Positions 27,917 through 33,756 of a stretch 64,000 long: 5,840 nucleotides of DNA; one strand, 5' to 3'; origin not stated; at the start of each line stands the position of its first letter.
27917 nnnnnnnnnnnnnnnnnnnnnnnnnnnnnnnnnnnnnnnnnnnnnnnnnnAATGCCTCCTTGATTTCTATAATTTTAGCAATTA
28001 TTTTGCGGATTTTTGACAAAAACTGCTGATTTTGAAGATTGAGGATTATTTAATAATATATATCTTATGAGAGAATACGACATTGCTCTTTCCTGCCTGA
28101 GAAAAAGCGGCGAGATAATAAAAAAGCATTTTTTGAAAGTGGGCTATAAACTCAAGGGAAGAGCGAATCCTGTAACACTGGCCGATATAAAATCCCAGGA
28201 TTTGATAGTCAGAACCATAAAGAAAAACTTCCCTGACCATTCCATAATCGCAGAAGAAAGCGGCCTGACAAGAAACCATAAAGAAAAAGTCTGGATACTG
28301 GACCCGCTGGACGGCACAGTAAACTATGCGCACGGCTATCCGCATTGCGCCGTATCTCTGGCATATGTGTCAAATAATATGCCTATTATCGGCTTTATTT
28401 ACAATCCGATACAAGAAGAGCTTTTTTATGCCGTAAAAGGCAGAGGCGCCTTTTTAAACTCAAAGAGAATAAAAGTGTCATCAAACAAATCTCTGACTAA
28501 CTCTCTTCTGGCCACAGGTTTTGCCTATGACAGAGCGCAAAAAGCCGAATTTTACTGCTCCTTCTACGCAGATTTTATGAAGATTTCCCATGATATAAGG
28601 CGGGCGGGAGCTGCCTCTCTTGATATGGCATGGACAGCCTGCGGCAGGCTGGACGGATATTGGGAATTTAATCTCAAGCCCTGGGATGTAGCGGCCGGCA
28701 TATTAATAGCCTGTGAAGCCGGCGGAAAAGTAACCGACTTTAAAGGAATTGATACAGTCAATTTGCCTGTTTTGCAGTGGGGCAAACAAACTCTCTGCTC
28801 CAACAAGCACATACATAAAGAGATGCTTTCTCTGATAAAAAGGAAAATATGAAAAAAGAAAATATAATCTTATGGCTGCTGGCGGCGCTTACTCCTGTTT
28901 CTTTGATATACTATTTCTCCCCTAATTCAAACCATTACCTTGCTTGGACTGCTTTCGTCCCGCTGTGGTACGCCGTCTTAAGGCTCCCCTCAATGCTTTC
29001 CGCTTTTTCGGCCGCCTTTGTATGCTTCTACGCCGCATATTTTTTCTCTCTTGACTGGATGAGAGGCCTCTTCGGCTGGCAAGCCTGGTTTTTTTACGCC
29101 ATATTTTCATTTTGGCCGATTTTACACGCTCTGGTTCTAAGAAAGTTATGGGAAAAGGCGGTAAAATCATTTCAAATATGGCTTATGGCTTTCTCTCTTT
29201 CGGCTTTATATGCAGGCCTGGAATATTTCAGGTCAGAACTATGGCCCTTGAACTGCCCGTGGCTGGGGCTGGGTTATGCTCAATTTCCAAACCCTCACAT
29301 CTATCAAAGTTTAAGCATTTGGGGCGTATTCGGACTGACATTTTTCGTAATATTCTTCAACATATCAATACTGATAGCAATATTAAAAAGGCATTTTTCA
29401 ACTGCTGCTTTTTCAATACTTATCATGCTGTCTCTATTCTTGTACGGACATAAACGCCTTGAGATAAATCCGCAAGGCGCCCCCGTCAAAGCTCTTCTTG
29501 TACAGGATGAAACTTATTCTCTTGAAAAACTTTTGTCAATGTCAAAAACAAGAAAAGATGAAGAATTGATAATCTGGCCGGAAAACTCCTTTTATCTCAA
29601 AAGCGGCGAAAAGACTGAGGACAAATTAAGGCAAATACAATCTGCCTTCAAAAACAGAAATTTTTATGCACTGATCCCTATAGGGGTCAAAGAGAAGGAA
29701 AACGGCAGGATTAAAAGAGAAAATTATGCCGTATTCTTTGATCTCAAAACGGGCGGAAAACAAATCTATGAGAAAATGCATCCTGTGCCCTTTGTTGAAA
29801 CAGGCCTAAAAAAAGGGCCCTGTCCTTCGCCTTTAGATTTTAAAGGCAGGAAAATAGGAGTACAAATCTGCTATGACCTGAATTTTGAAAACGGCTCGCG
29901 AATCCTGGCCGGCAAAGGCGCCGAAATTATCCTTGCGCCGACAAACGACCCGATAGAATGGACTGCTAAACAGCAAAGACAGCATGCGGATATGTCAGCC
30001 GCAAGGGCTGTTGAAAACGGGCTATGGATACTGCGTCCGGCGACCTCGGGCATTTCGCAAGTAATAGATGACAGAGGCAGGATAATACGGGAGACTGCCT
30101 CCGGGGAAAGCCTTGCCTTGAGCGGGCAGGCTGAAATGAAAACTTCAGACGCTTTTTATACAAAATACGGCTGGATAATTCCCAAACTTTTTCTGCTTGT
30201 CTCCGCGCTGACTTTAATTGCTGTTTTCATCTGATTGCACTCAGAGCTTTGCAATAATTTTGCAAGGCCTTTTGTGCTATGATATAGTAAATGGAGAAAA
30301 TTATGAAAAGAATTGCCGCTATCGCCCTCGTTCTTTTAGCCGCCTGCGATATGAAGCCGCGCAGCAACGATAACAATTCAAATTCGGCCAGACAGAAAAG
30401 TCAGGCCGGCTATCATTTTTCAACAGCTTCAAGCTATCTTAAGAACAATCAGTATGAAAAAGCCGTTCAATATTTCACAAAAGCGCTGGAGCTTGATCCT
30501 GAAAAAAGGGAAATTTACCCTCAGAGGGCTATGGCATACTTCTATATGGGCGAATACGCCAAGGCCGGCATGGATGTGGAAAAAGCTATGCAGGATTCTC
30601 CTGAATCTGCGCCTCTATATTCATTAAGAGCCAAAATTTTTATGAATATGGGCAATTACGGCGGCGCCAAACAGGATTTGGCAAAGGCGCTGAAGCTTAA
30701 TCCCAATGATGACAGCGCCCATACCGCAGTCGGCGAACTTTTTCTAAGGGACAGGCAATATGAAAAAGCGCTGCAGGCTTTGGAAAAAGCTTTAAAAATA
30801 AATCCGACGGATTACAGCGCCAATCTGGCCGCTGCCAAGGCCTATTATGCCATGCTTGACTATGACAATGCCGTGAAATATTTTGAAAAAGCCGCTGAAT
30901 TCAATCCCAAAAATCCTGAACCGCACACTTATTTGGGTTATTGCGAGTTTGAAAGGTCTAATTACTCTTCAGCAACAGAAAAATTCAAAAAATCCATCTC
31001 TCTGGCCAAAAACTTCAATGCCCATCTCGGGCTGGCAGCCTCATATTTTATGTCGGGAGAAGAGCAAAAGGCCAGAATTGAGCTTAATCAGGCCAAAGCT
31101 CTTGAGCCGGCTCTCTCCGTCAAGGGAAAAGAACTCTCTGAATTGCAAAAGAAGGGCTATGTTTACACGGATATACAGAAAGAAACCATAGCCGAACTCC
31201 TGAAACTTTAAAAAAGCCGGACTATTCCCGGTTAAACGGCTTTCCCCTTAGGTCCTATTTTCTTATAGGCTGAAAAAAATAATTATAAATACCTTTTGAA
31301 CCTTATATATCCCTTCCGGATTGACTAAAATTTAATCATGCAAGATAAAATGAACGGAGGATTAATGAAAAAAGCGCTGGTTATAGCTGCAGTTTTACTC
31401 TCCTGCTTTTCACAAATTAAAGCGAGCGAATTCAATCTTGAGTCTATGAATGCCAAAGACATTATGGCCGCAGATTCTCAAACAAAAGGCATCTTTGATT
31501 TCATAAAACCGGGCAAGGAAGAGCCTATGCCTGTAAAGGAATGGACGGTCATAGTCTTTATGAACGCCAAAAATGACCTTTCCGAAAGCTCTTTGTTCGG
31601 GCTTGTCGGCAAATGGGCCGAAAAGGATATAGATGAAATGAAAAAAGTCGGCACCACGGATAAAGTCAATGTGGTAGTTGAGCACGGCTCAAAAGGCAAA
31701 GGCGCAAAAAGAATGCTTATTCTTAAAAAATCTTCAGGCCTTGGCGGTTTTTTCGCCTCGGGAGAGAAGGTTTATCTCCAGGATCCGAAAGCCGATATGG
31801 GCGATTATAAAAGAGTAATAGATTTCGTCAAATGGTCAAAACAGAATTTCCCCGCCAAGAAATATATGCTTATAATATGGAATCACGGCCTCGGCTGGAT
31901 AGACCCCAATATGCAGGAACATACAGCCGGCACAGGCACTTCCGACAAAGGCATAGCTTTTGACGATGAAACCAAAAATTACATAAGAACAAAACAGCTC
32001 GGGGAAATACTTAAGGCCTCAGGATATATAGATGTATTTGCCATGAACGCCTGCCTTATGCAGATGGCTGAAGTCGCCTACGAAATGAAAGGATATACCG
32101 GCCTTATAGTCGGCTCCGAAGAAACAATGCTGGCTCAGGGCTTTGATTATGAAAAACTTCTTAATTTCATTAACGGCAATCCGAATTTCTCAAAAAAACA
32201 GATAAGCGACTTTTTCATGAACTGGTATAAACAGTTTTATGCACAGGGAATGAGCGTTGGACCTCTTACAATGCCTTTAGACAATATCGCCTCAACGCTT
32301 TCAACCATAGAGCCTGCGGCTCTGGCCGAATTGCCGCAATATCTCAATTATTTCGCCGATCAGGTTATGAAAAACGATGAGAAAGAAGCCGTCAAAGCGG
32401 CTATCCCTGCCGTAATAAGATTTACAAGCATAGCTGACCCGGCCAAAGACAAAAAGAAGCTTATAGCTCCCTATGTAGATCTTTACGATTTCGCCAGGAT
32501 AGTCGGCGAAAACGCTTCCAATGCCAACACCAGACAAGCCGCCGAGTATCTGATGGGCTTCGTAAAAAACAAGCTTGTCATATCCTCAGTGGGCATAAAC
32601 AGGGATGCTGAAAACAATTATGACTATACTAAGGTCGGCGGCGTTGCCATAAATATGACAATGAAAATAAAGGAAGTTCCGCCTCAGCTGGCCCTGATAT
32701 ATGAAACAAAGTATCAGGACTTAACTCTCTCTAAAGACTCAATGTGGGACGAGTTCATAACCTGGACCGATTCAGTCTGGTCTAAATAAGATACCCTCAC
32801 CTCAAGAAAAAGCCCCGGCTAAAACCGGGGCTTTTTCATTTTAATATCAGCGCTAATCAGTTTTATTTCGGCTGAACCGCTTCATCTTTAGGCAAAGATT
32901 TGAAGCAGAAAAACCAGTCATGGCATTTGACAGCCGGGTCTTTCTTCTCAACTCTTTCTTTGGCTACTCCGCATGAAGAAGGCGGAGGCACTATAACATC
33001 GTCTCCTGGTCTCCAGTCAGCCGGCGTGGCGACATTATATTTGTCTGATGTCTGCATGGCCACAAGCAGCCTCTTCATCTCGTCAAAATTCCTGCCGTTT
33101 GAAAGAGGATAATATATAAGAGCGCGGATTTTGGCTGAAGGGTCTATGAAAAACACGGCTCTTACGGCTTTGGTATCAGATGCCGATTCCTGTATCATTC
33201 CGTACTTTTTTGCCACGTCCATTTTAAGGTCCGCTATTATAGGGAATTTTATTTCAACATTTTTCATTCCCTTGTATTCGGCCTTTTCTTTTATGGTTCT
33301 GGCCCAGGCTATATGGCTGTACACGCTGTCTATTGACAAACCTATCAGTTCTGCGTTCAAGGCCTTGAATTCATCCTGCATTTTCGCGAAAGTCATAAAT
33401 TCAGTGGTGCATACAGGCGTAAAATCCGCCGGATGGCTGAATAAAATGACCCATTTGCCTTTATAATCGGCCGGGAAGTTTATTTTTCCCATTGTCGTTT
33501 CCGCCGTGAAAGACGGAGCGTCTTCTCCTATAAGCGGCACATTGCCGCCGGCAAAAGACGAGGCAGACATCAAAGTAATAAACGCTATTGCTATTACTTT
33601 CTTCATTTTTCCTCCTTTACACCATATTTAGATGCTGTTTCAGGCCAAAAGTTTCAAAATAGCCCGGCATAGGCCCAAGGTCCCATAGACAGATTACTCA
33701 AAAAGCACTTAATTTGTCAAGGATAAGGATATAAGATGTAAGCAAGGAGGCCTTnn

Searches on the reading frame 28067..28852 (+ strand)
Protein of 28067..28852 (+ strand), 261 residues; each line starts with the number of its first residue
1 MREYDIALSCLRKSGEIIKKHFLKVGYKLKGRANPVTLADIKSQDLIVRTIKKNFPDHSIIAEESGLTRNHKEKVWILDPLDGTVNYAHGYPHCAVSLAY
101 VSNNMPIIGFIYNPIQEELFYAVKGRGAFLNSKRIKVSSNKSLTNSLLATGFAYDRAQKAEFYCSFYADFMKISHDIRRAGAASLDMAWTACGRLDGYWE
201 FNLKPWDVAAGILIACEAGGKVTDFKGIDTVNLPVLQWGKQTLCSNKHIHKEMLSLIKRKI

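Call 46: search_protein_families(library=pfam, proteins=[window:28067-28852:+], max_evalue=0.000001)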
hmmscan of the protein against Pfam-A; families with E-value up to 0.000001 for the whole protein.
window:28067-28852:+ (261 aa): 1 family
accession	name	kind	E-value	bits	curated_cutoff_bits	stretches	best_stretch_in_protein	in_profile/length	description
PF00459.30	Inositol_P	-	1.2e-66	225.5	27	1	6-256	8-265/271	Inositol monophosphatase family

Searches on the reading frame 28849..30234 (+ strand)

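Call 46: search_protein_families(library=pfam, proteins=[window:28849-30234:+], max_evalue=0.000001)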
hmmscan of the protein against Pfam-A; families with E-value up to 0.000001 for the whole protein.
window:28849-30234:+ (461 aa): 2 families
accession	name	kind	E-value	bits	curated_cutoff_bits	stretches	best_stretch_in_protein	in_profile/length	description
PF00795.27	CN_hydrolase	-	3e-22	79.6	23.2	1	220-417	13-235/256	Carbon-nitrogen hydrolase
PF20154.4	LNT_N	-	1.8e-15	57.9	27.1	1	21-172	7-158/159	Apolipoprotein N-acyltransferase N-terminal domain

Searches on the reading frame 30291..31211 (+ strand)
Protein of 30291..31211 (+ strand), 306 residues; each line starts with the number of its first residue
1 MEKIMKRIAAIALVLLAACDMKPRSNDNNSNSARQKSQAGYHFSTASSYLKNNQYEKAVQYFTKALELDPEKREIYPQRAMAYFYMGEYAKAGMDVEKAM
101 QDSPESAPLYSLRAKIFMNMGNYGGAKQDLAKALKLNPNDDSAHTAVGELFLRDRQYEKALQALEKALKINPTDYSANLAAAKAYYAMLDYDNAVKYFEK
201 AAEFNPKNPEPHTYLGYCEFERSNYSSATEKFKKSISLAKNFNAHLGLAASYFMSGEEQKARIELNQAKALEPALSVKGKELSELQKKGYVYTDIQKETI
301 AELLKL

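Call 46: search_protein_families(library=pfam, proteins=[window:30291-31211:+], max_evalue=0.000001)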
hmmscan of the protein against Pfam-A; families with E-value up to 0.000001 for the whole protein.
window:30291-31211:+ (306 aa): 18 families
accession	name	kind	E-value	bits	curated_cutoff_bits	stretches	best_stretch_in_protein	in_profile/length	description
PF07719.23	TPR_2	-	4.2e-38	126.7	27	1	40-71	2-33/34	Tetratricopeptide repeat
PF00515.34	TPR_1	-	3.7e-33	112.4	27.8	1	46-71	8-33/34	Tetratricopeptide repeat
PF14559.12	TPR_19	-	1.3e-25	89.9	25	1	152-212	2-62/68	Tetratricopeptide repeat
PF13414.12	TPR_11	-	1.1e-24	86.2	26.8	0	48-87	3-42/42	TPR repeat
PF13432.12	TPR_16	-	2.3e-24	85.9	32.7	1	113-174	3-64/65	Tetratricopeptide repeat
PF13181.12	TPR_8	-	3.6e-24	83.3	25.7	0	46-71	8-33/34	Tetratricopeptide repeat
PF13428.12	TPR_14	-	7.2e-24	82.3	23.5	0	143-183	3-43/44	Tetratricopeptide repeat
PF23914.1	TPR_CcmH_CycH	-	1.4e-22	80.7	42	2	132-237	41-149/158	Cytochrome c-type biogenesis protein H TPR domain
PF13431.12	TPR_17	-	9.4e-22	75.9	24.4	0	132-162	4-34/34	Tetratricopeptide repeat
PF13371.12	TPR_9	-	9.1e-18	64.5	35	0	48-108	4-64/73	Tetratricopeptide repeat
PF12895.13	ANAPC3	-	5e-16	59.2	27.2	1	190-265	4-79/82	Anaphase-promoting complex, cyclosome, subunit 3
PF13424.12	TPR_12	-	8.3e-15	55.2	30.1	0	107-170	3-74/77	Tetratricopeptide repeat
PF13176.12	TPR_7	-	1.8e-13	49.8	27.9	0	46-74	6-36/36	Tetratricopeptide repeat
PF13174.12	TPR_6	-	6.8e-13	48.8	26.3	0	45-71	6-32/33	Tetratricopeptide repeat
PF25062.1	ARM_TT21_N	-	8.2e-12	45.8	40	1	159-269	80-195/222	Tetratricopeptide repeat protein 21 N-terminal ARM repeat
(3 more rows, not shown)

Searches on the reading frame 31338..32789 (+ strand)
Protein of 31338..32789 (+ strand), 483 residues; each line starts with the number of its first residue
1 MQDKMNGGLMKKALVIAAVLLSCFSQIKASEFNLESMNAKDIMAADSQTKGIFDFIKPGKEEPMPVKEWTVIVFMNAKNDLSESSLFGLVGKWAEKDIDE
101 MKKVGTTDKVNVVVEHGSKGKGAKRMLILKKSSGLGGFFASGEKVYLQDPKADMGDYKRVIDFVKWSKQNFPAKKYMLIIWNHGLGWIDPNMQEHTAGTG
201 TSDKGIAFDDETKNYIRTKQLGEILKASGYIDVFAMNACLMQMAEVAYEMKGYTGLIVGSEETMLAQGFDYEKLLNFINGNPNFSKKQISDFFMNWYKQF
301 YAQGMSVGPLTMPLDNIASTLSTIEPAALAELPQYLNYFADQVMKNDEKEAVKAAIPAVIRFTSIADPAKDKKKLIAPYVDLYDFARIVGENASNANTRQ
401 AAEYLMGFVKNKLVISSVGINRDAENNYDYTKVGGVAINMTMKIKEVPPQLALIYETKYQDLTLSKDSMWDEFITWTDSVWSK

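Call 46: search_protein_families(library=pfam, proteins=[window:31338-32789:+], max_evalue=0.000001)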
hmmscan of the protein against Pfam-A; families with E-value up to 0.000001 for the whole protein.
window:31338-32789:+ (483 aa): 1 family
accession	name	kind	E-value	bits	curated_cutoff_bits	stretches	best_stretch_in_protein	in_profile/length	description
PF03415.19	Peptidase_C11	-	6e-42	144.9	25.8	1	92-474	11-356/359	Clostripain family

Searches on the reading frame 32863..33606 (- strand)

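Call 46: search_protein_families(library=pfam, proteins=[window:32863-33606:-], max_evalue=0.000001)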
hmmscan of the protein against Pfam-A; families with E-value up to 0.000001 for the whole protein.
window:32863-33606:- (247 aa): 3 families
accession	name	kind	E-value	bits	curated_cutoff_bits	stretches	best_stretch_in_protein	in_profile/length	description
PF00578.27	AhpC-TSA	-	3.1e-34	118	26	1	26-162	1-123/124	AhpC/TSA family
PF08534.16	Redoxin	-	9.4e-17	61.6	26.6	1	27-178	3-145/148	Redoxin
PF10417.14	1-cysPrx_C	-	1.8e-13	50.6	21.1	1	183-219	1-38/41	C-terminal domain of 1-Cys peroxiredoxin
